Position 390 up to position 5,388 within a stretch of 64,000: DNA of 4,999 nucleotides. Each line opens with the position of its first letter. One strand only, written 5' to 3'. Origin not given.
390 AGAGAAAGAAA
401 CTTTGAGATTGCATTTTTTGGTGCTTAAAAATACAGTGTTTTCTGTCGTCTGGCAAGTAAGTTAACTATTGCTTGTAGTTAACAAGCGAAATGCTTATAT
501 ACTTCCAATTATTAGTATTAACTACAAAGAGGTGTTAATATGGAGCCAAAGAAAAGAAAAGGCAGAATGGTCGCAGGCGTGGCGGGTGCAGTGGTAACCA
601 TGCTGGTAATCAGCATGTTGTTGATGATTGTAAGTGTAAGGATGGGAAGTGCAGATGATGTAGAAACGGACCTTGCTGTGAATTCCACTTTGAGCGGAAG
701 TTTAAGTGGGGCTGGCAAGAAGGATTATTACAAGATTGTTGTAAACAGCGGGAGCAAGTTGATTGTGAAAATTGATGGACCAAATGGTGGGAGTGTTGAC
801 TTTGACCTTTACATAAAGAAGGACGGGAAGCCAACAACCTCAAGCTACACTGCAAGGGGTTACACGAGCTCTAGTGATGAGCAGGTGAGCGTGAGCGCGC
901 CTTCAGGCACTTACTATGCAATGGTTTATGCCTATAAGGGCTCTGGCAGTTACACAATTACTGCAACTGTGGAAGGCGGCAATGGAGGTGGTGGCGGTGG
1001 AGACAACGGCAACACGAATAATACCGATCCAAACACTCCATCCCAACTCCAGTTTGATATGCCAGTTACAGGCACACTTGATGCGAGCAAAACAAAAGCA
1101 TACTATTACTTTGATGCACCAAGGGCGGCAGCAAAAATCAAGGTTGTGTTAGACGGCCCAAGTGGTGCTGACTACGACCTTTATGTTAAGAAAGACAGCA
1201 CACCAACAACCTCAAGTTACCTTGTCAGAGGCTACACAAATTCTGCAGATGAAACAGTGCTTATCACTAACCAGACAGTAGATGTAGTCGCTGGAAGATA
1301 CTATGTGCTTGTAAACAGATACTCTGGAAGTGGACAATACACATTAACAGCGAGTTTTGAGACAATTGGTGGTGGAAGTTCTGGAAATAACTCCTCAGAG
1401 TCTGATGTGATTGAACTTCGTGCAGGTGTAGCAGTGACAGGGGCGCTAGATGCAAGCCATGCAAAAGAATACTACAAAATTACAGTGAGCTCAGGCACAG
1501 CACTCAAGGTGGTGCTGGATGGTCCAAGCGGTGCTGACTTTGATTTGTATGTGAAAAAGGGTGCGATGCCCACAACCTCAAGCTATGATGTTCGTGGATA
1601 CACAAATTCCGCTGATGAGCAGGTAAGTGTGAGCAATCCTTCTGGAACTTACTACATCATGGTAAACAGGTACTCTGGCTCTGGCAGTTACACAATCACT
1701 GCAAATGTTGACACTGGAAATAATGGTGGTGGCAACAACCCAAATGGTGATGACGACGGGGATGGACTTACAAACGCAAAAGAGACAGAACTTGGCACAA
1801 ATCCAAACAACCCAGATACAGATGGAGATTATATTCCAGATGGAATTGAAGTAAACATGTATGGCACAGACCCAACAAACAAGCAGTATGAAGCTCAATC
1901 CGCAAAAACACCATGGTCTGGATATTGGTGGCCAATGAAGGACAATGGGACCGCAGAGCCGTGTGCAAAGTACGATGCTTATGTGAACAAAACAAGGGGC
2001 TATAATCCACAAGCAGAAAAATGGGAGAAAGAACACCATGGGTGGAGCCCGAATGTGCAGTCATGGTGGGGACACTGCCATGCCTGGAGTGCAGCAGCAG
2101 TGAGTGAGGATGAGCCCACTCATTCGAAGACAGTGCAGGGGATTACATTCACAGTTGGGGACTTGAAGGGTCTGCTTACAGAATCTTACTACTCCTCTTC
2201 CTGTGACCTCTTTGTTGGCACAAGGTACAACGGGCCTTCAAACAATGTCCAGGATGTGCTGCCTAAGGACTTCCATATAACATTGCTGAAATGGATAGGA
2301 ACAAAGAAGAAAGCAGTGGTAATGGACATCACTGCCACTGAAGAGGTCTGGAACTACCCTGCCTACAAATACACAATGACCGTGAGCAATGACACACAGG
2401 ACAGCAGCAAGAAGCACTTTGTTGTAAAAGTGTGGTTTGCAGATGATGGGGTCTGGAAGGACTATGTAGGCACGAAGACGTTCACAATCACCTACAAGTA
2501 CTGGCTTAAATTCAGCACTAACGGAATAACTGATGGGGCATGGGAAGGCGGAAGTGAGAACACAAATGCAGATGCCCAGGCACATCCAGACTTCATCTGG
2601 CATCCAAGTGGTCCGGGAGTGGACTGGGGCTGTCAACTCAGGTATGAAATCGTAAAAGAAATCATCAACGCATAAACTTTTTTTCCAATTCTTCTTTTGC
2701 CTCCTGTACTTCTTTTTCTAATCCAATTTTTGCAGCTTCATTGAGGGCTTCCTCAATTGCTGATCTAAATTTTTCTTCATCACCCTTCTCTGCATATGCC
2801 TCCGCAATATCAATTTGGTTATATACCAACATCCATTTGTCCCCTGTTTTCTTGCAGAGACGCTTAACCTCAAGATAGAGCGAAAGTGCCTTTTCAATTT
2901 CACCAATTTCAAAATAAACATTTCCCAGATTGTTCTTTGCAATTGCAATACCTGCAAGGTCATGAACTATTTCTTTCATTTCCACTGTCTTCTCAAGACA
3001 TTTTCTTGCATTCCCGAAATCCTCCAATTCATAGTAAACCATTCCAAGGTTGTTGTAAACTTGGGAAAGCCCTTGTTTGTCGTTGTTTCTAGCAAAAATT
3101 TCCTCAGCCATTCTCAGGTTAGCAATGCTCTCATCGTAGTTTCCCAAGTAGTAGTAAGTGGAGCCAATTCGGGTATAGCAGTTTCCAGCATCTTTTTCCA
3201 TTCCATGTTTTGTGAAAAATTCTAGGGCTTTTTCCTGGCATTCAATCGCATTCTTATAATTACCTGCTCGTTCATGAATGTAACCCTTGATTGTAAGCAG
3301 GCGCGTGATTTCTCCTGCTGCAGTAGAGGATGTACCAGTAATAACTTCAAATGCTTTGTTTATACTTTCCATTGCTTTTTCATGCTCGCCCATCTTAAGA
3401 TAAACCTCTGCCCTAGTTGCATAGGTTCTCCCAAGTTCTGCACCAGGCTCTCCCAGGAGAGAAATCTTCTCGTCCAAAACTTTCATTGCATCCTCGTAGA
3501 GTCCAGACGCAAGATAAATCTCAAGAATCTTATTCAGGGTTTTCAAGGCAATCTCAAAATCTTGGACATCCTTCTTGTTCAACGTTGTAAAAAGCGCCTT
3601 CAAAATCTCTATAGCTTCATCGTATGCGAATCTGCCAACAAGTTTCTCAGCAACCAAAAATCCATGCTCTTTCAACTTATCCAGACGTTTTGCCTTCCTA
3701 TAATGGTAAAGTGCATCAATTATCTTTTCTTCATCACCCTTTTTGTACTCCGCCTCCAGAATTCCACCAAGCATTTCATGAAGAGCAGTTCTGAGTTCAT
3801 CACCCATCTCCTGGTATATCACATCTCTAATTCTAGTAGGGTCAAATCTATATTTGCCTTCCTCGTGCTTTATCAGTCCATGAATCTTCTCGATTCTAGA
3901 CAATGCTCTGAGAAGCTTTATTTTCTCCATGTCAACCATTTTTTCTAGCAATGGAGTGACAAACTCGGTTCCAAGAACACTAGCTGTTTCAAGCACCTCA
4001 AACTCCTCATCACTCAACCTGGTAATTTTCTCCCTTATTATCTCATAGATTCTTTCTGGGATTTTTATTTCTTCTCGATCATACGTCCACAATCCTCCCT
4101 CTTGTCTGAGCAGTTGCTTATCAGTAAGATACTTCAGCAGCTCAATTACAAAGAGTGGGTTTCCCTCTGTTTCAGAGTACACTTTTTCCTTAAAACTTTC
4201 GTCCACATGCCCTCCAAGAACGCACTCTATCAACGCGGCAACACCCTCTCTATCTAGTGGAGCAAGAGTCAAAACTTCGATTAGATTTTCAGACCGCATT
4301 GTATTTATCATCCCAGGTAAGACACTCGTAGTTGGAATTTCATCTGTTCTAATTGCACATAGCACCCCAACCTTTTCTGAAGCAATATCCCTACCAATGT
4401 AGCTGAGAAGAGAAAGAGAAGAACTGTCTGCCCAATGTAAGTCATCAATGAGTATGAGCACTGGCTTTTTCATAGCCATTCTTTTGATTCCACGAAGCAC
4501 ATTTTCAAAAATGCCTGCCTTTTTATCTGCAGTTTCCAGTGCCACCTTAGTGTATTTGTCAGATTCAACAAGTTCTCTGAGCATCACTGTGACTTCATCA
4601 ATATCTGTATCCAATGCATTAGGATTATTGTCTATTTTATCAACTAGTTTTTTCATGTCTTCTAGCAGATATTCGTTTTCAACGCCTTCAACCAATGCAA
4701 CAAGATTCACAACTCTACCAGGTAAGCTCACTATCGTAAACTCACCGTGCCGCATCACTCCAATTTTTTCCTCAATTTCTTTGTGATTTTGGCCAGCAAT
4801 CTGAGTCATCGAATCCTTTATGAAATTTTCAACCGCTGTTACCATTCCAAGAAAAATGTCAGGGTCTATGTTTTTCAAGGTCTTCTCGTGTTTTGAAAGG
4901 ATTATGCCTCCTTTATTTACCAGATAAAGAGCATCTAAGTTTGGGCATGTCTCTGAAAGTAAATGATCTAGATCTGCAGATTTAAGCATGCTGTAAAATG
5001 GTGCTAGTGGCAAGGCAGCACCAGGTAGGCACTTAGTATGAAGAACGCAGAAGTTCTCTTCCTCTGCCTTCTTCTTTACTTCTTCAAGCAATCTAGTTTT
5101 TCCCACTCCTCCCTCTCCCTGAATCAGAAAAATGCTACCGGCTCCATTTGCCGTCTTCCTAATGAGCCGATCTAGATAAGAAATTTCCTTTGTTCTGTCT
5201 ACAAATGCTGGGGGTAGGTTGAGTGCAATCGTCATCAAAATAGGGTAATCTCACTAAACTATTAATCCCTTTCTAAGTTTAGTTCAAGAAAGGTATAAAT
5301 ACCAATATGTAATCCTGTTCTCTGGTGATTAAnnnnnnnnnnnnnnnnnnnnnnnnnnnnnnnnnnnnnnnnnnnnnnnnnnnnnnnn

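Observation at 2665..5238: STAND ATPase-TPR protein with a Roadblock/LC7-like domain apparently inserted into the NTPase domain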

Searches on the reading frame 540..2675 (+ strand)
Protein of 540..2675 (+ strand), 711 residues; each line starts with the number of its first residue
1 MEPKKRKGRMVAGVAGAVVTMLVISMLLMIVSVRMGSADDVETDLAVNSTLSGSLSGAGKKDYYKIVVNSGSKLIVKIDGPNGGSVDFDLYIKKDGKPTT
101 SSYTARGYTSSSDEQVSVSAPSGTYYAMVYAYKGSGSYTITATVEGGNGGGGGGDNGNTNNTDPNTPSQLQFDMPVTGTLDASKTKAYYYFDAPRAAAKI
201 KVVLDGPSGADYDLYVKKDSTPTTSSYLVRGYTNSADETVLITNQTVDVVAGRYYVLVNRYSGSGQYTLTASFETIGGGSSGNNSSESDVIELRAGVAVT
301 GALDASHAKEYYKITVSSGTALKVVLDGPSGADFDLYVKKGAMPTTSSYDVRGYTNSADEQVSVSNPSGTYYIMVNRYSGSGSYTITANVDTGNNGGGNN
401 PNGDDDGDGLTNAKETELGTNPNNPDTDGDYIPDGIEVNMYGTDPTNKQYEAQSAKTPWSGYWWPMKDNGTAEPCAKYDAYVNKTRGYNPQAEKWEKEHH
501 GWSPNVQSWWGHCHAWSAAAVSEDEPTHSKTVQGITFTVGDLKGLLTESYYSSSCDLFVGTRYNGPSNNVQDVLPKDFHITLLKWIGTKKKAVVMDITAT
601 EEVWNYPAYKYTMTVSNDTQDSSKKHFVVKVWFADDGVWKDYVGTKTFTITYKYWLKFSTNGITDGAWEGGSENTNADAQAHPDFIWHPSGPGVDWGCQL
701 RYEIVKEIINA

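Call 17: search_protein_families(library=pfam, proteins=[window:540-2675:+], max_evalue=0.001)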
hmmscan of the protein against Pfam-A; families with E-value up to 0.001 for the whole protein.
window:540-2675:+ (711 aa): 3 families
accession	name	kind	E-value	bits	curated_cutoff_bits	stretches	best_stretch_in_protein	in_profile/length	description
PF04151.21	PPC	-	7.8e-36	123.2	25.9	3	311-376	4-69/70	Bacterial pre-peptidase C-terminal domain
PF16683.11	TGase_elicitor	-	1.5e-22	80.3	25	1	498-630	109-255/361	Transglutaminase elicitor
PF18884.5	TSP3_bac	-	2.2e-07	31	25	2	404-425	1-22/22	Bacterial TSP3 repeat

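Call 68: search_protein_families(library=padloc, proteins=[window:540-2675:+], max_evalue=0.01)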
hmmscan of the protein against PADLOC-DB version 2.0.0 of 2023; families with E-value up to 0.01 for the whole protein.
window:540-2675:+ (711 aa): 0 families

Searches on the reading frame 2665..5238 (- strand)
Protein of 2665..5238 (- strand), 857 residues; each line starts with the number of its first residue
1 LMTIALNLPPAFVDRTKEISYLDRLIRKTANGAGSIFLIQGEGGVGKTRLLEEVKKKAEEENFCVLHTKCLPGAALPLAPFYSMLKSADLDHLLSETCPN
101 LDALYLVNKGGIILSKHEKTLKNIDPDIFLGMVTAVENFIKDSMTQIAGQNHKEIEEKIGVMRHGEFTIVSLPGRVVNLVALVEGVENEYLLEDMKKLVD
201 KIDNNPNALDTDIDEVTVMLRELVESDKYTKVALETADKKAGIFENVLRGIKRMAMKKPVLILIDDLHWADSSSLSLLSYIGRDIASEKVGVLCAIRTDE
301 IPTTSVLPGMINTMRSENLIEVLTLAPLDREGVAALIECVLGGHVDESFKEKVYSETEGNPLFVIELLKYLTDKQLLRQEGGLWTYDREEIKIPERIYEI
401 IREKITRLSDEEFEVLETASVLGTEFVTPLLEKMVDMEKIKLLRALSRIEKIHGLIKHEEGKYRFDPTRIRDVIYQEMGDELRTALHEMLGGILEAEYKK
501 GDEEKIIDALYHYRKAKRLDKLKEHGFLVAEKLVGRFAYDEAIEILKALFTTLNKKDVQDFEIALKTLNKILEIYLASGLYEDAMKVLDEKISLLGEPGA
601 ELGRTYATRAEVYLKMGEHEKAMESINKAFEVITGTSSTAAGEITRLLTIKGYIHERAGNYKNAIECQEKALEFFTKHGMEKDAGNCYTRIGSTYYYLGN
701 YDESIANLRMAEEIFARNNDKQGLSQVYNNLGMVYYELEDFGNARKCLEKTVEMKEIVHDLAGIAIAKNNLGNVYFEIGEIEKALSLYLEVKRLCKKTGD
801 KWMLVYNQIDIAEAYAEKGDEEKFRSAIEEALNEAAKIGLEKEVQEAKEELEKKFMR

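Call 3: search_protein_families(library=pfam, proteins=[window:2665-5238:-], max_evalue=1)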
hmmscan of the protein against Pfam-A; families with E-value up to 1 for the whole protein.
window:2665-5238:- (857 aa): 42 families (the best 25 are shown)
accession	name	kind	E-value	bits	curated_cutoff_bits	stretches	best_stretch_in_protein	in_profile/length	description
PF13424.12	TPR_12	-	4.1e-31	107.4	30.1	5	688-756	6-76/77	Tetratricopeptide repeat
PF13181.12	TPR_8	-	1.7e-21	74.9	25.7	5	726-755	2-31/34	Tetratricopeptide repeat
PF00515.34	TPR_1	-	1.2e-20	72.9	27.8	5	726-754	2-30/34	Tetratricopeptide repeat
PF13191.12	AAA_16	-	2.9e-20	73.9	32.6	1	12-285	2-159/167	AAA ATPase domain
PF07719.23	TPR_2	-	2.7e-19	68.1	27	5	726-753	2-29/34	Tetratricopeptide repeat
PF13374.12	TPR_10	-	2.1e-14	53.4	27.5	3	727-758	4-35/42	Tetratricopeptide repeat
PF13428.12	TPR_14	-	3.7e-11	43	23.5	0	605-631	3-29/44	Tetratricopeptide repeat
PF13176.12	TPR_7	-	8.3e-10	38.4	27.9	0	770-800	4-34/36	Tetratricopeptide repeat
PF10602.15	RPN7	-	8.5e-10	39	29.6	3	765-829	36-100/174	26S proteasome subunit RPN7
PF13432.12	TPR_16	-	6.6e-09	36.5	32.7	1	731-793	3-59/65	Tetratricopeptide repeat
PF14938.12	SNAP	-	3.2e-07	30.5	25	1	659-752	88-182/282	Soluble NSF attachment protein, SNAP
PF01637.24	ATPase_2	-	1.2e-06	28.9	33.2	1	12-67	1-53/225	ATPase domain predominantly from Archaea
PF17874.7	TPR_MalT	-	1.5e-05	24.9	45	2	659-805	15-162/336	MalT-like TPR region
PF13174.12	TPR_6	-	3.4e-05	24.7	26.3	0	690-710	5-25/33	Tetratricopeptide repeat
PF25058.1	ARM_TT21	-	3.4e-05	24.3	27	2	650-791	12-120/155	Tetratricopeptide repeat protein 21 ARM repeat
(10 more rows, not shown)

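Call 4: search_protein_families(library=ncbifam, proteins=[window:2665-5238:-], max_evalue=1)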
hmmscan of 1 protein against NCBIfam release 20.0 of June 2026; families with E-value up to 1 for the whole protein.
window:2665-5238:- (857 aa): 26 families (the best 25 are shown)
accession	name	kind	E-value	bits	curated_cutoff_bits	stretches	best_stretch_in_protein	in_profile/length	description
TIGR03903.1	TOMM_kin_cyc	equivalog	1.7e-42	145.5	705.75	2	183-672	554-1043/1267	TOMM system kinase/cyclase fusion protein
NF053520.1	HK_Porph_FimS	equivalog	1.5e-15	56.5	600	2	731-844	130-242/618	sensor histidine kinase FimS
NF040586.1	FxSxx_TPR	equivalog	8.6e-14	51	300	2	606-837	388-630/830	FxSxx-COOH system tetratricopeptide repeat protein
NF040959.1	MamA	equivalog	2.2e-12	46.9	200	3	604-756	65-204/204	magnetosome protein MamA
NF053617.1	SARPRegAfsRStmc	equivalog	1.5e-11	43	1430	2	572-719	743-890/986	SARP-family global regulator AfsR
NF041717.1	HaaA_phane_TPR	equivalog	5e-11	41.5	1125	1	536-850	563-877/882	cyclophane-containing RiPP biosynthesis TPR protein HaaT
NF050132.1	TransRegAbsR2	equivalog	5.5e-08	32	850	1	261-450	99-272/582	LuxR family transcriptional regulator AbsR2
NF052312.1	T9SS_PorW_SprE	equivalog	3.5e-07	29.3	250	2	539-778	120-341/716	type IX secretion system periplasmic lipoprotein PorW/SprE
NF047507.1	TPR_BatC_Lepto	exception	4.4e-06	26.3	175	1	683-790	22-121/214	TPR repeat-containing protein BatC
NF053779.1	BT3442_fam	equivalog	4.4e-06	25.7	940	1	650-794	107-251/563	BT3442 family protein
TIGR02521.1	type_IV_pilW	equivalog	1.3e-05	24.9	154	1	605-829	33-230/234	type IV pilus biogenesis/stability protein PilW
NF053720.1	NsdA_fam_reg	subfamily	4.5e-05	23.1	75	1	726-839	202-315/432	NsdA family TPR-like regulatory protein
NF002725.1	PRK02603.1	equivalog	0.00023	21.2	143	1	578-677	48-145/173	photosystem I assembly protein Ycf3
NF047389.1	ATPase_Sll1717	subfamily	0.0022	17.2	75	1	33-68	28-62/454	P-loop ATPase, Sll1717 family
NF003420.0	PRK04841.1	equivalog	0.0022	16.1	537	1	609-840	537-766/903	HTH-type transcriptional regulator MalT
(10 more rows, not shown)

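Call 68: search_protein_families(library=padloc, proteins=[window:2665-5238:-], max_evalue=0.01)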
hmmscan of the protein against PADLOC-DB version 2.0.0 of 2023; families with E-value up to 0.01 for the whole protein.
window:2665-5238:- (857 aa): 1 family
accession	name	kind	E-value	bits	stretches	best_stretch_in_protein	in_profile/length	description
PDLC01169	TPR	-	7.3e-07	26.8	2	651-753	115-216/252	TPR repeats containing protein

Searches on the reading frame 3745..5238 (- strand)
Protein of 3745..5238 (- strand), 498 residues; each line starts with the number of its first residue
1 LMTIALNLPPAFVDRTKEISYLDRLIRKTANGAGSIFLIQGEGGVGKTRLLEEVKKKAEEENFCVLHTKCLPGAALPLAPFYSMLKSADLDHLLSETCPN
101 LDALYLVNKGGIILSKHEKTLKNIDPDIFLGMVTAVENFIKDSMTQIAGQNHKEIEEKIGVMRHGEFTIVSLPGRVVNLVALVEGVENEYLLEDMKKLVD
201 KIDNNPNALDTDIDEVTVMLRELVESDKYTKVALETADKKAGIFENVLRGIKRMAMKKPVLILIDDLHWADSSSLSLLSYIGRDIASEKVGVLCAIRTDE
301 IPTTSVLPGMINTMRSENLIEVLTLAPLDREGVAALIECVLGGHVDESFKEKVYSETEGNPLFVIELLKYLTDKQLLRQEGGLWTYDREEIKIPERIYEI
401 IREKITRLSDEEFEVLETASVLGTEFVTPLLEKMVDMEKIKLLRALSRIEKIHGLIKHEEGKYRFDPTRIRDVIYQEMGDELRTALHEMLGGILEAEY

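Call 78: search_solved_structures(query=window:3745-5238:-, max_evalue=0.01, show_alignments=3)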
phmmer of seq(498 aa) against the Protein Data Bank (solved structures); distinct sequences matched with E-value up to 0.01: 0.
